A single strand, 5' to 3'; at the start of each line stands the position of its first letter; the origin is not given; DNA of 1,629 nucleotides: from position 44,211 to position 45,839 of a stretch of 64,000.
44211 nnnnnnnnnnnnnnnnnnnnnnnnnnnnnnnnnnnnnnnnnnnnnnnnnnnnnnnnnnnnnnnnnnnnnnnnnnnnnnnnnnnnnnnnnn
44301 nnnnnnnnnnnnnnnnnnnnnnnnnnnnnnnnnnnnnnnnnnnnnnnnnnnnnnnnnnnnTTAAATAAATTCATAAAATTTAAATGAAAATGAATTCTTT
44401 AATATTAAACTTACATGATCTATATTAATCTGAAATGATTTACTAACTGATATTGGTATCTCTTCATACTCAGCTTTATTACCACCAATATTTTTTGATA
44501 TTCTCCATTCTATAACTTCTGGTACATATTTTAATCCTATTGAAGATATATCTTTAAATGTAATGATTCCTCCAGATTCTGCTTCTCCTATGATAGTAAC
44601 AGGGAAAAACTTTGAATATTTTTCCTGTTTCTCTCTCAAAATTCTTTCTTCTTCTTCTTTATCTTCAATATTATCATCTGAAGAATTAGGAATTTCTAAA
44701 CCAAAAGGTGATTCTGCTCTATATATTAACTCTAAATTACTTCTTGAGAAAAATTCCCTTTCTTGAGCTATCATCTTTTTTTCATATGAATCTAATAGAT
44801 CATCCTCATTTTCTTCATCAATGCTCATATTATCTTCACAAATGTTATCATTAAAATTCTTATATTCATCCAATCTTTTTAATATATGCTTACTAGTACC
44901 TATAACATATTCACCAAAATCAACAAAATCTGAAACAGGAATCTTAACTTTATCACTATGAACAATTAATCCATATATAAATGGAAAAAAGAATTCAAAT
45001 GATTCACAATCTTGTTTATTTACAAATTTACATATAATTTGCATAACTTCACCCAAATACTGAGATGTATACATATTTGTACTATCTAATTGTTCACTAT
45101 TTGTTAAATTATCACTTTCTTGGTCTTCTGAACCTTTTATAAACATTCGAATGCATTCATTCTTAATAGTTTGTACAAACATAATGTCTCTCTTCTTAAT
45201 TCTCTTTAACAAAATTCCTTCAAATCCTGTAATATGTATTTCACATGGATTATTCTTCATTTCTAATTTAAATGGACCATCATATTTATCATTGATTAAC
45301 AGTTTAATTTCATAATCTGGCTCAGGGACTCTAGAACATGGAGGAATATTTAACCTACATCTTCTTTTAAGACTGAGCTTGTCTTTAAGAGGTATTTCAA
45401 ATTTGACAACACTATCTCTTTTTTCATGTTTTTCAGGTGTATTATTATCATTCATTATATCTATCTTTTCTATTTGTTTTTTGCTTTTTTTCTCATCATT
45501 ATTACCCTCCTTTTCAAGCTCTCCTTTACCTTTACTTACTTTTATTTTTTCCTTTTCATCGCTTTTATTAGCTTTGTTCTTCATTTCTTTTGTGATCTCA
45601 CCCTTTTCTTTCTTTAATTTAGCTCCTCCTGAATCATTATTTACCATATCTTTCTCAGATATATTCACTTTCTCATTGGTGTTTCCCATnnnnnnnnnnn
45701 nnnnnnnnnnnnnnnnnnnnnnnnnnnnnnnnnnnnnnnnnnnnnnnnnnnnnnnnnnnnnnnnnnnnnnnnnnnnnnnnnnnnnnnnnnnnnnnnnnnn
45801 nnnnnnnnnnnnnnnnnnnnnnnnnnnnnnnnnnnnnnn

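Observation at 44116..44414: Canonical intron and a 72-codon open downstream exon extend the 45689 gene into the assembly gap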

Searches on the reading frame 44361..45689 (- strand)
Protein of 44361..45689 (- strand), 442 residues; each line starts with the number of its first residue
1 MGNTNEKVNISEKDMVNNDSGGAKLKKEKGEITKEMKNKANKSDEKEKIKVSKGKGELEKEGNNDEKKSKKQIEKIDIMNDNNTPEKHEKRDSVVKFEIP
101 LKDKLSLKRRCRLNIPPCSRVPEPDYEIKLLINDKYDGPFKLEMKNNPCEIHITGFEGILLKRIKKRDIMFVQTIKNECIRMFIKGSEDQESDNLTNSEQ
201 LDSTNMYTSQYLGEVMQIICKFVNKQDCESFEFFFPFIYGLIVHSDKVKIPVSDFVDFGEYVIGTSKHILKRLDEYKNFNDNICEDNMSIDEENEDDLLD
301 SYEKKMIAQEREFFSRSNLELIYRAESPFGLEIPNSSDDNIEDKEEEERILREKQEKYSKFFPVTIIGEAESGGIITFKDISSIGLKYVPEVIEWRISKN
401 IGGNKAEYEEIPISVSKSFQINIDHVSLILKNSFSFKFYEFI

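Call 55: find_encoding_contigs(protein=window:44361-45689:-, flank=3000, max_places=8)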
Protein window:44361-45689:- (442 aa): 23 contigs read that carry it; 2 places shown.
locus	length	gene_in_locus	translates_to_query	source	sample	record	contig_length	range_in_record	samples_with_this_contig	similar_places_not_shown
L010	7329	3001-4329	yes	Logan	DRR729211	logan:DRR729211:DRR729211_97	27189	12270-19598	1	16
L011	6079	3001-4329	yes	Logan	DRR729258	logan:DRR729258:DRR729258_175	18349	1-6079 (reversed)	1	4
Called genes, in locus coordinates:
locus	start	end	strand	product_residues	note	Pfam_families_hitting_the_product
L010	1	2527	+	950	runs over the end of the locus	-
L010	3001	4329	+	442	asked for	-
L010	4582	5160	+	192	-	-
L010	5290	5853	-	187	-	PF25575:TPR_BSK1_C (weak), PF00515:TPR_1 (faint), PF07719:TPR_2 (faint)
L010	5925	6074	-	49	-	-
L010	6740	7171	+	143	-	-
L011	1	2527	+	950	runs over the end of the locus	-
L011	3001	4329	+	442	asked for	-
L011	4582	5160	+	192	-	-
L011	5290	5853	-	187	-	PF25575:TPR_BSK1_C (weak), PF00515:TPR_1 (faint), PF07719:TPR_2 (faint)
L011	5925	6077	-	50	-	?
